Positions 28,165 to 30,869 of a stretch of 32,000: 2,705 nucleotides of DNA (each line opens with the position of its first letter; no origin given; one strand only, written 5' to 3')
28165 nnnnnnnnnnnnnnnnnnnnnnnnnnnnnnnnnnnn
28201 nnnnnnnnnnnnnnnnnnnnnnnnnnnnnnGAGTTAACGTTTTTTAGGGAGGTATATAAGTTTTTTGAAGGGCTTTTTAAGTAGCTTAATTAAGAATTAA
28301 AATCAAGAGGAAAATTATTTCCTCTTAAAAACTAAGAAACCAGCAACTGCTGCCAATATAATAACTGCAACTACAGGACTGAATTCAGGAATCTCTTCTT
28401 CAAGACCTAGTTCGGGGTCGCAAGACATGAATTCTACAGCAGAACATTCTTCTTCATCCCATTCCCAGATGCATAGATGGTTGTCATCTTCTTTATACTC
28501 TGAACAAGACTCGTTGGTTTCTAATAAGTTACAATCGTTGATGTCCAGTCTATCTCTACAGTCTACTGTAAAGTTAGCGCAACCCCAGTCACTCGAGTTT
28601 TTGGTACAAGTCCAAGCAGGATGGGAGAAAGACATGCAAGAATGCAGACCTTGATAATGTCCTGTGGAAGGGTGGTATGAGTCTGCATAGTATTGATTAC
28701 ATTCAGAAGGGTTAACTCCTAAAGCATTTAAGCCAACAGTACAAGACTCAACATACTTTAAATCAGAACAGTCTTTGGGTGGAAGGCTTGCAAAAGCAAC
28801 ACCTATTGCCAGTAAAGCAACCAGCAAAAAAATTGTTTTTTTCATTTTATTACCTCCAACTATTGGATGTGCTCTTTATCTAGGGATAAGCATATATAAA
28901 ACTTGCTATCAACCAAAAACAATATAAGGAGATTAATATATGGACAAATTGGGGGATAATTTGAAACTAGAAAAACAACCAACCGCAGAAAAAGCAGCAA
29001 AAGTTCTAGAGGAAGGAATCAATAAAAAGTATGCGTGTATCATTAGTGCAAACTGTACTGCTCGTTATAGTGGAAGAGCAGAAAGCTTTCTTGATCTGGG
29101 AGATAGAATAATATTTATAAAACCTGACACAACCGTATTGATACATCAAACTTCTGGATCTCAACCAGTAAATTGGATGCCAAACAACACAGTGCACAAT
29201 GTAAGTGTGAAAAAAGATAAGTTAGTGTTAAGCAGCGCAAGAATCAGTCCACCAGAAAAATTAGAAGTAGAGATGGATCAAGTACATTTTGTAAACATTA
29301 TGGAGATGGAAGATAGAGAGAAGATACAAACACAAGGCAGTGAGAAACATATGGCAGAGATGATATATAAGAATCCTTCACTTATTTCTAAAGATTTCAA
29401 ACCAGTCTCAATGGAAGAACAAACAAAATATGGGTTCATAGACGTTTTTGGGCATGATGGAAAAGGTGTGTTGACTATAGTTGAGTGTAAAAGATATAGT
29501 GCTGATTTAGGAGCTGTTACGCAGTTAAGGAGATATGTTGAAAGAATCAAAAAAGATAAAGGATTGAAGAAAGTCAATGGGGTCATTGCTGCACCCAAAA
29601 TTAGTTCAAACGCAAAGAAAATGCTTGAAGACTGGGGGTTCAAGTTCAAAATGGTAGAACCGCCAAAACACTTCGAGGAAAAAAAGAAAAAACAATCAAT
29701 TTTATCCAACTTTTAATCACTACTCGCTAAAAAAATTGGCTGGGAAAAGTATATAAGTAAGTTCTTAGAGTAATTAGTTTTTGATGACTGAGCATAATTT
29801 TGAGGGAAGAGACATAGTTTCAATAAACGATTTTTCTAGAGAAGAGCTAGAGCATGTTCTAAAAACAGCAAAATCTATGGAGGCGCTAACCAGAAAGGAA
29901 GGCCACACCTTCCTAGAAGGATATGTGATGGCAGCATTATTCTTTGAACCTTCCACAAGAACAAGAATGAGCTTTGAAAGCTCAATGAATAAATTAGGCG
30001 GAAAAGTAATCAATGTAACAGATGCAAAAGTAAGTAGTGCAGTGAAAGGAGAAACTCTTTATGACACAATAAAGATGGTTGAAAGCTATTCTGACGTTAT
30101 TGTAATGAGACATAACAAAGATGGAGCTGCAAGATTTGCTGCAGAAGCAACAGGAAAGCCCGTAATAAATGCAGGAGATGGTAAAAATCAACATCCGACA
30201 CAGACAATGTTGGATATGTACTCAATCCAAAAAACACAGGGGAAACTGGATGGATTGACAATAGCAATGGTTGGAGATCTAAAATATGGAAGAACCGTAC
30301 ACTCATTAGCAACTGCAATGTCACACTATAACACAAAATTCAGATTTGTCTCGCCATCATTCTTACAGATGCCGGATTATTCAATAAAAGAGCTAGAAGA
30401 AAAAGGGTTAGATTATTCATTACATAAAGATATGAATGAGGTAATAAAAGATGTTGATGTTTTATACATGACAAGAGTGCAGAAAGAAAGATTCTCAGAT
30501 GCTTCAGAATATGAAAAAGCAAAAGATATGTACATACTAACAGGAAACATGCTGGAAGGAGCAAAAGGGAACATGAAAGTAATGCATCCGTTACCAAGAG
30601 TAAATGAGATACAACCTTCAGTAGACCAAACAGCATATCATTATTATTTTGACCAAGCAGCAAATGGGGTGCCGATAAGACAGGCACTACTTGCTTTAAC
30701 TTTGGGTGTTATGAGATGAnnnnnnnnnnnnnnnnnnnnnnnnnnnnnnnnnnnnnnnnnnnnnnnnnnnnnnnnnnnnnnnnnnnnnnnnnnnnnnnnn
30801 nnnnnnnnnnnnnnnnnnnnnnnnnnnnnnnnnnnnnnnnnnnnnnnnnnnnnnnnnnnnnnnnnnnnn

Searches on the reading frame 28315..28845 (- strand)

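Call 8: search_protein_families(library=pfam, proteins=[window:28315-28845:-], max_evalue=0.01)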
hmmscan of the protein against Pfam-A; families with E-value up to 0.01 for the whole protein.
window:28315-28845:- (176 aa): 0 families

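Call 80: search_protein_families(library=ncbifam, proteins=[window:28315-28845:-], max_evalue=0.05)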
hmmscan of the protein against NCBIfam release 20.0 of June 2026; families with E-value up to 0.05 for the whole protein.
window:28315-28845:- (176 aa): 1 family
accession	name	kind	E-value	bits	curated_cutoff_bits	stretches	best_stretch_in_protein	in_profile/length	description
TIGR03024.1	arch_PEF_CTERM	domain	0.041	14.1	23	1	152-176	1-25/25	PEF-CTERM sorting domain-containing protein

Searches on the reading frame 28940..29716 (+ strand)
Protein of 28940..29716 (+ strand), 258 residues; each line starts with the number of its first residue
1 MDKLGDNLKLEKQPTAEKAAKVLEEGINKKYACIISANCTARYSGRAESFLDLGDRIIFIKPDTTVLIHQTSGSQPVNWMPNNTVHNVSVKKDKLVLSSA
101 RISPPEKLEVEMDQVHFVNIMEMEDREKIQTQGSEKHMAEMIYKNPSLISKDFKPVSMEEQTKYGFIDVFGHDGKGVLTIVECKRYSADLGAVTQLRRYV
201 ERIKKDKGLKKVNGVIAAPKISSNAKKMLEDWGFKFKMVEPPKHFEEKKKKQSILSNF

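Call 8: search_protein_families(library=pfam, proteins=[window:28940-29716:+], max_evalue=0.01)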
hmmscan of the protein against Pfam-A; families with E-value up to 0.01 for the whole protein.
window:28940-29716:+ (258 aa): 2 families
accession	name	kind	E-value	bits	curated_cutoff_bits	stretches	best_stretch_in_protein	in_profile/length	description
PF01939.22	NucS_C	-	5.8e-35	120.4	24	1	134-250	1-117/124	Endonuclease NucS C-terminal domain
PF21003.3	NucS_N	-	1e-23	83.6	23.9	1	30-127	2-99/100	Endonuclease NucS N-terminal PH-like domain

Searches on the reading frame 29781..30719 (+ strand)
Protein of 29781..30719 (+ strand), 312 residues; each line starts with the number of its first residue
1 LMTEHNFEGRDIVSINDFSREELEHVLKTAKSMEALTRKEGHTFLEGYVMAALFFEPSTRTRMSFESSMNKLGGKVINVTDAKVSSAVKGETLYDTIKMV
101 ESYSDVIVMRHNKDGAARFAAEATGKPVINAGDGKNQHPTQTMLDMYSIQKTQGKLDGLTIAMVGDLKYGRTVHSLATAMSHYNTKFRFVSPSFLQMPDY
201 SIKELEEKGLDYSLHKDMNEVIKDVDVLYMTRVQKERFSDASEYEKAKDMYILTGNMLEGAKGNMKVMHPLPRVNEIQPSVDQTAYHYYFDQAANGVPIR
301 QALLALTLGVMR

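Call 8: search_protein_families(library=pfam, proteins=[window:29781-30719:+], max_evalue=0.01)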
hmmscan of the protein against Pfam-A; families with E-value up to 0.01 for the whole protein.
window:29781-30719:+ (312 aa): 2 families
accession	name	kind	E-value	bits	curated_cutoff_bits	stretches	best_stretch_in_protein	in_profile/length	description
PF02729.26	OTCace_N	-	5.9e-49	166.4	29.9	1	10-150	1-147/148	Aspartate/ornithine carbamoyltransferase, carbamoyl-P binding domain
PF00185.30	OTCace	-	2e-34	119.3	29.4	1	157-306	1-156/157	Aspartate/ornithine carbamoyltransferase, Asp/Orn binding domain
